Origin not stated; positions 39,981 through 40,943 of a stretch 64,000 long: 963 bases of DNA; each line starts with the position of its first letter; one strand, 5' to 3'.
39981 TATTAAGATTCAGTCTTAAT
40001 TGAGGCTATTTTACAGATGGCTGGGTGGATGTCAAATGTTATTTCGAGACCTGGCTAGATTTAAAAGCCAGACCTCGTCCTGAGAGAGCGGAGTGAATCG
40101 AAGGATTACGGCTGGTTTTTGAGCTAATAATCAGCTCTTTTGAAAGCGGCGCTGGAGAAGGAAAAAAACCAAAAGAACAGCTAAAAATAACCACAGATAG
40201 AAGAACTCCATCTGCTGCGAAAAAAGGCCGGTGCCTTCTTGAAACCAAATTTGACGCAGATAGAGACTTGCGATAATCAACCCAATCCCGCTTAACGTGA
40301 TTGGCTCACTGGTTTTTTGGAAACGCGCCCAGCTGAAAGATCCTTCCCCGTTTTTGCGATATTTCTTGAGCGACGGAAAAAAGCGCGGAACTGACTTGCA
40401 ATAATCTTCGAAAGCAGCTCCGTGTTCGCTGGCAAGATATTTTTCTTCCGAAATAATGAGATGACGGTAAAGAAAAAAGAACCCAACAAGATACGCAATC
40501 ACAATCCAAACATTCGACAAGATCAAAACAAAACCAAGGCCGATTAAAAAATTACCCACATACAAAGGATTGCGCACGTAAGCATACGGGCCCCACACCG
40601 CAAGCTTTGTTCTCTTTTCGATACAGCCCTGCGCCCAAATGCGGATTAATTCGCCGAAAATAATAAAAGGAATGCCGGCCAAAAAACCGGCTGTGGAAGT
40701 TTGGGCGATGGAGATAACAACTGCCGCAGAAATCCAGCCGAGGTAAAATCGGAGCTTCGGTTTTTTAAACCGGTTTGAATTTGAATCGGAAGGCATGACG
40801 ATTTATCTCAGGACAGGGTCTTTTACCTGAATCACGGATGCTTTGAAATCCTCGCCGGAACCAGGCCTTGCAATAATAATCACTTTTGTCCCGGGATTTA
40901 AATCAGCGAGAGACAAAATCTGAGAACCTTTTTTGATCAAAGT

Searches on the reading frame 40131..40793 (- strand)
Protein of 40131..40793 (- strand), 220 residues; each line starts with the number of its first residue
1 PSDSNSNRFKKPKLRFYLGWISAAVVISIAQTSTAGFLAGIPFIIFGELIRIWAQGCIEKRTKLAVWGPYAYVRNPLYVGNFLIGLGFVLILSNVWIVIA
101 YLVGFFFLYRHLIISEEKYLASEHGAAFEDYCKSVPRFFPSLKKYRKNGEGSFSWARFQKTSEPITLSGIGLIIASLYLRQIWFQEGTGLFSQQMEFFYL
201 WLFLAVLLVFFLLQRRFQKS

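Call 16: search_protein_families(library=pfam, proteins=[window:40131-40793:-], max_evalue=0.001)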
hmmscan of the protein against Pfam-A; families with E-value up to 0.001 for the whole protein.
window:40131-40793:- (220 aa): 3 families
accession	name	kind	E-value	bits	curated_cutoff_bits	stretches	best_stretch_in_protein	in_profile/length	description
PF04191.18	PEMT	-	3.1e-08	34.4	25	1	59-123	37-101/105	Phospholipid methyltransferase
PF04140.19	ICMT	-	1.1e-07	32.6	24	1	58-121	29-94/95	Isoprenylcysteine carboxyl methyltransferase (ICMT) family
PF01222.22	ERG4_ERG24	-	7e-05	22.2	27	1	62-136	349-424/432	Ergosterol biosynthesis ERG4/ERG24 family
